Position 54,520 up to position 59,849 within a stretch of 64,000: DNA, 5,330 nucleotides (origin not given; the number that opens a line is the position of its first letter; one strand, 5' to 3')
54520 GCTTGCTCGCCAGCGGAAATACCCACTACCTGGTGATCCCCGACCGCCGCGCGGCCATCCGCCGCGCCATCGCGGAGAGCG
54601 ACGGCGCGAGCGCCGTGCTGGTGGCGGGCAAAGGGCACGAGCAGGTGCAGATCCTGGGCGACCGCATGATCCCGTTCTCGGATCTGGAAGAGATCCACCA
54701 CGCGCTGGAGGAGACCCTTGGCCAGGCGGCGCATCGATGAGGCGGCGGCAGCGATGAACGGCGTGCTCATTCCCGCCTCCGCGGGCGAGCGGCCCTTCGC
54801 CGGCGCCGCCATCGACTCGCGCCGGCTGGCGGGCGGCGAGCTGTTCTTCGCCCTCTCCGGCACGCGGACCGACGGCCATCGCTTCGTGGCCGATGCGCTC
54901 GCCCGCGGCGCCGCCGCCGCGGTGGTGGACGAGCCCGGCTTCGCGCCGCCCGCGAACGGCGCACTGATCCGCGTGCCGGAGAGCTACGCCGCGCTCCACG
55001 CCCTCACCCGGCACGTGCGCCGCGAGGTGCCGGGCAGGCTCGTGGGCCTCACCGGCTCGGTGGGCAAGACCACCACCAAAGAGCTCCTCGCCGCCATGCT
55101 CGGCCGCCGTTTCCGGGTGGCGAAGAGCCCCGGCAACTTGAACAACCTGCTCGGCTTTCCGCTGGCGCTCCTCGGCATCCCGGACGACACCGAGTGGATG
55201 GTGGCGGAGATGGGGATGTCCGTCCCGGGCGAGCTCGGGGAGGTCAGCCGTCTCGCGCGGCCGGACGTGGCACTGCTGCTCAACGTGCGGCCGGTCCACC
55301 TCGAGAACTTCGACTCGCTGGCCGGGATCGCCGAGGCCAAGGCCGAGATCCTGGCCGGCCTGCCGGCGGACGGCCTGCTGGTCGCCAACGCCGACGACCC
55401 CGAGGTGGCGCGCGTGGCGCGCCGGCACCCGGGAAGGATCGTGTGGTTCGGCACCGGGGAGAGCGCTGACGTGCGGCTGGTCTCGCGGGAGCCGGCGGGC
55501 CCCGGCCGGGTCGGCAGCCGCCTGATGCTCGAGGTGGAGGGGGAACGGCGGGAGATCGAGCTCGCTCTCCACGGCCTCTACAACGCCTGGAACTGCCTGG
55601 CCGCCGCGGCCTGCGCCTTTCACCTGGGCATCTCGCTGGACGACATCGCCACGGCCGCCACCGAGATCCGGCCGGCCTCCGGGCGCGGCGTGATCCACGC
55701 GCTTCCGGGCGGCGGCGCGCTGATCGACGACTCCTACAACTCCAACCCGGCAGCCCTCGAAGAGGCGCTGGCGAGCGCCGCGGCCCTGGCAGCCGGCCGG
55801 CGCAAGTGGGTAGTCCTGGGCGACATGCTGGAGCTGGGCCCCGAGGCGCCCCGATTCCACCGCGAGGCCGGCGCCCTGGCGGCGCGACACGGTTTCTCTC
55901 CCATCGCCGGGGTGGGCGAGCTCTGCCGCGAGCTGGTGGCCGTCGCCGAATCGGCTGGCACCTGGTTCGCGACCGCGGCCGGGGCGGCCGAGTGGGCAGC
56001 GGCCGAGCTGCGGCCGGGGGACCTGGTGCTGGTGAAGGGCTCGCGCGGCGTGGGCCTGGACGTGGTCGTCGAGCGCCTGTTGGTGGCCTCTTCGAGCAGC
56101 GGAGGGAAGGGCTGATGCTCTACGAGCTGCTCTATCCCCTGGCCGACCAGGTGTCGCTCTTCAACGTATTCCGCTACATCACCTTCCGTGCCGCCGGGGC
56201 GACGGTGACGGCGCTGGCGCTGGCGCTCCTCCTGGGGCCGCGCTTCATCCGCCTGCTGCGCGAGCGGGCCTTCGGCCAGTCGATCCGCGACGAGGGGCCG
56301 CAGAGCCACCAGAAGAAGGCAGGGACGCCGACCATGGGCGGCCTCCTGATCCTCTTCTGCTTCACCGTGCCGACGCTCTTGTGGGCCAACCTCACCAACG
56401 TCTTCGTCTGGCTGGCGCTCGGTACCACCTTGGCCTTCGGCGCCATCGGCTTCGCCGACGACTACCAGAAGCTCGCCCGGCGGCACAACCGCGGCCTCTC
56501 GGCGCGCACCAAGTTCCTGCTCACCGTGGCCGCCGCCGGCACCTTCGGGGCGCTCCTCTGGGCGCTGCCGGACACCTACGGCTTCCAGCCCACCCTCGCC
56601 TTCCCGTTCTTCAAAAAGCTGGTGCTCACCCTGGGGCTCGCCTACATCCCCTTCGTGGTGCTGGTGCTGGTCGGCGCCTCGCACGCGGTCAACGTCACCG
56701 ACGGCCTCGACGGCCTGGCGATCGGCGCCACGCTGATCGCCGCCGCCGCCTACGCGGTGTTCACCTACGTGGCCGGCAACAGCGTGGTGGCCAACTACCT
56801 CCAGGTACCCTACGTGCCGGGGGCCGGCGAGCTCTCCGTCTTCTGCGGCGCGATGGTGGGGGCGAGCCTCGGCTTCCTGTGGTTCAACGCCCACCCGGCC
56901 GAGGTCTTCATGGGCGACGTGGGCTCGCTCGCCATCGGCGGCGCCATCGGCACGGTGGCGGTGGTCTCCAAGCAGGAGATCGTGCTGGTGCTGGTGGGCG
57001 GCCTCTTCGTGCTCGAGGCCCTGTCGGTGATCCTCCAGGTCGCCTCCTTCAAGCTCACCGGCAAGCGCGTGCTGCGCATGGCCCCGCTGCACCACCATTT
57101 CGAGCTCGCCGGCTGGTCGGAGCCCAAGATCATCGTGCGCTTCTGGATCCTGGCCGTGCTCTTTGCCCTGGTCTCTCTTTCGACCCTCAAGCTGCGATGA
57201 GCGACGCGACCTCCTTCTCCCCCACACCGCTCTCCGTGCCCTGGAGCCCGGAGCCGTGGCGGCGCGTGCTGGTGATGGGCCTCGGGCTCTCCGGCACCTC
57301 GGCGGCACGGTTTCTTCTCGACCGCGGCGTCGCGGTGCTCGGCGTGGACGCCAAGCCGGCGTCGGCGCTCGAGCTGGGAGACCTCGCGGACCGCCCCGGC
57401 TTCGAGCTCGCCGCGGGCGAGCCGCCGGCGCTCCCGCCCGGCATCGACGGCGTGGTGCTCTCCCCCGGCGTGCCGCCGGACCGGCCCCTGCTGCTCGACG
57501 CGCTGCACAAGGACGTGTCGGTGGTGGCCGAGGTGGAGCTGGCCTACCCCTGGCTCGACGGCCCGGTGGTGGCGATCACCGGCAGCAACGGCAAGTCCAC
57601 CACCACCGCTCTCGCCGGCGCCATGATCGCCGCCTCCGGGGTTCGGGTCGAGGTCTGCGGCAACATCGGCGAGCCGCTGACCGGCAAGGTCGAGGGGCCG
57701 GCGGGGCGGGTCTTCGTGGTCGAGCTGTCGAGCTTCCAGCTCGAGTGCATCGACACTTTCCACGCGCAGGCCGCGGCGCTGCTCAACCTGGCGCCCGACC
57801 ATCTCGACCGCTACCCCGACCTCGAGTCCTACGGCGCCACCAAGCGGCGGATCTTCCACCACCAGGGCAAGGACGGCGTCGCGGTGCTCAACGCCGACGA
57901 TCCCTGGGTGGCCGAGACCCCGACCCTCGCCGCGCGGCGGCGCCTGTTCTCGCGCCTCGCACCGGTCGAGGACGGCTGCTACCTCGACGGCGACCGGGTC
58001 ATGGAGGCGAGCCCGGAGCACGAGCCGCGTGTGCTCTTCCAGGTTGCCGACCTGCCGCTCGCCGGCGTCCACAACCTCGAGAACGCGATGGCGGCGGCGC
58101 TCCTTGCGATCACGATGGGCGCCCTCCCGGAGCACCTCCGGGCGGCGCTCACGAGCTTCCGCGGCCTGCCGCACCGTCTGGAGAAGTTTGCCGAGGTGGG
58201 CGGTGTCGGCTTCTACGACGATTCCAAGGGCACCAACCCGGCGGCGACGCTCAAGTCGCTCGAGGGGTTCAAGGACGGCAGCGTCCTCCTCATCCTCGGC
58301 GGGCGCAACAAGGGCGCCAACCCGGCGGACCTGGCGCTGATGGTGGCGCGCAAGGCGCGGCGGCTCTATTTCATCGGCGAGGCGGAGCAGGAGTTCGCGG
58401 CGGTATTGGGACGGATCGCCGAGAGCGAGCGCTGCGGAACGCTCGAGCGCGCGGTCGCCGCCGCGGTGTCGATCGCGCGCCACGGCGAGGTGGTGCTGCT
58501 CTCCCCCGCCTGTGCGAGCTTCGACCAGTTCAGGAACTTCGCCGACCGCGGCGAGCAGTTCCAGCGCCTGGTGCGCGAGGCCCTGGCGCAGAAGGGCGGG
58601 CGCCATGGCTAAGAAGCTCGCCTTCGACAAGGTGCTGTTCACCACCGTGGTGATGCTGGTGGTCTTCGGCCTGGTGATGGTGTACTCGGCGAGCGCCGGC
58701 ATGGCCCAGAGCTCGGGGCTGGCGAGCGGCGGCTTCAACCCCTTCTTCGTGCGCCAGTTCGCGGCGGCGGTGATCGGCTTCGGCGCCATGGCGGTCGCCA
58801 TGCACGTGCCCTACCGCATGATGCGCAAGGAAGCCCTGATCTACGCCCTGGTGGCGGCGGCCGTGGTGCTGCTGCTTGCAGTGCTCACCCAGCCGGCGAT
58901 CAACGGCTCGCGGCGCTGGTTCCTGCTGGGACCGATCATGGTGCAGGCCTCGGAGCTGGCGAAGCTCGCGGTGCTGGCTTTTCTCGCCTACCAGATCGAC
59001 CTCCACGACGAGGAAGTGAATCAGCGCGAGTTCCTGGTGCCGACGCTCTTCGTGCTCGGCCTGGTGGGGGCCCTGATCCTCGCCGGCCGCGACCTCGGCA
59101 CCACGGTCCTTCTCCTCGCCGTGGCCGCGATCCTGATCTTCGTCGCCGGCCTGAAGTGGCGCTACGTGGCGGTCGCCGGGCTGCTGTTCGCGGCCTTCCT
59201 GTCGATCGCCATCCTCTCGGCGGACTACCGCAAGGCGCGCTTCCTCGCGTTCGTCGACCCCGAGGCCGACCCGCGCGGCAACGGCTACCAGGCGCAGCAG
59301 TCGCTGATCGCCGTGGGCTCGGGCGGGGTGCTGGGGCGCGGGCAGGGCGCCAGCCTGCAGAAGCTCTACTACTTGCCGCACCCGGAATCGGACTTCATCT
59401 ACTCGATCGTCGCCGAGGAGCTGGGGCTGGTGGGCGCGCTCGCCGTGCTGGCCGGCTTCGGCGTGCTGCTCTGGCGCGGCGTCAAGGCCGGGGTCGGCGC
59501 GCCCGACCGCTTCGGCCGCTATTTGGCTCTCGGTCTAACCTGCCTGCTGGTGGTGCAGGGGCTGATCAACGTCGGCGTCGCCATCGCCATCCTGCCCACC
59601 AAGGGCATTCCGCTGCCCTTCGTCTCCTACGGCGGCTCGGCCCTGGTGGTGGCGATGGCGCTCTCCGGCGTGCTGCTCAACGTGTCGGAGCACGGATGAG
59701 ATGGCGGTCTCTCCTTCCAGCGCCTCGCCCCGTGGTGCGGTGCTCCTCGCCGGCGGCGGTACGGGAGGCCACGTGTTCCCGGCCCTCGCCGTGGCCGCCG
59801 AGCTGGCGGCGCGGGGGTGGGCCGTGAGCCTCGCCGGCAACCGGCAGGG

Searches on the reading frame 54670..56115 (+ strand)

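Call 44: search_protein_families(library=pfam, proteins=[window:54670-56115:+], max_evalue=0.0001)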
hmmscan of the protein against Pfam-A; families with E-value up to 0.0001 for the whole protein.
window:54670-56115:+ (481 aa): 3 families
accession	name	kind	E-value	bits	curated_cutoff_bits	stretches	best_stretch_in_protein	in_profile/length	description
PF08245.18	Mur_ligase_M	-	2.6e-38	132.4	24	1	128-316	2-200/200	Mur ligase middle domain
PF02875.26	Mur_ligase_C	-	5.2e-17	63.3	28.4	1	348-459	11-127/127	Mur ligase, glutamate ligase domain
PF01225.30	Mur_ligase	-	5.8e-09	36.6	21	1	47-104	6-82/95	Mur ligase family, catalytic domain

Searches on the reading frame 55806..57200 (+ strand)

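Call 83: search_protein_families(library=pfam, proteins=[window:55806-57200:+], max_evalue=0.0001)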
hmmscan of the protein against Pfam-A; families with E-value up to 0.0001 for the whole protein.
window:55806-57200:+ (464 aa): 2 families
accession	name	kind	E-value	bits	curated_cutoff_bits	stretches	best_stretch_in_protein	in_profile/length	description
PF00953.26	Glycos_transf_4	-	8.1e-34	117.4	27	1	202-388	2-159/160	Glycosyl transferase family 4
PF10555.14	MraY_sig1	-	5.6e-06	26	20.1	1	171-183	1-13/13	Phospho-N-acetylmuramoyl-pentapeptide-transferase signature 1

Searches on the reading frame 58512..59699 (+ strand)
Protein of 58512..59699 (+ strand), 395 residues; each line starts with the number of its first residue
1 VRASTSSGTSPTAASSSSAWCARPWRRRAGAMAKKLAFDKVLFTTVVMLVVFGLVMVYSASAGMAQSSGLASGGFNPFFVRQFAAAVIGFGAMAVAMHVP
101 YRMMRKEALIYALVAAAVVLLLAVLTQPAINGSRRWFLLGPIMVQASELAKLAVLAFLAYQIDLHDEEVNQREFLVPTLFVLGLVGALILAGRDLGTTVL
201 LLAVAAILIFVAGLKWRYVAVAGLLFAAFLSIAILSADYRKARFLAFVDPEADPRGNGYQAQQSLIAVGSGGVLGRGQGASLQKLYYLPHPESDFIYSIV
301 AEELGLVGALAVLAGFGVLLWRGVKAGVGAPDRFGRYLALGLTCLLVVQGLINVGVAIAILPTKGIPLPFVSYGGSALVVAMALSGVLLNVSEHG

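Call 83: search_protein_families(library=pfam, proteins=[window:58512-59699:+], max_evalue=0.0001)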
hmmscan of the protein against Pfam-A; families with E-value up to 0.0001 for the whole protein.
window:58512-59699:+ (395 aa): 1 family
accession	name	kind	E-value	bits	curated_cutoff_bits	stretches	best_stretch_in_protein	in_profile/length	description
PF01098.24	FTSW_RODA_SPOVE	-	5e-95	318.9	26.4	1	42-394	4-353/356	Cell cycle protein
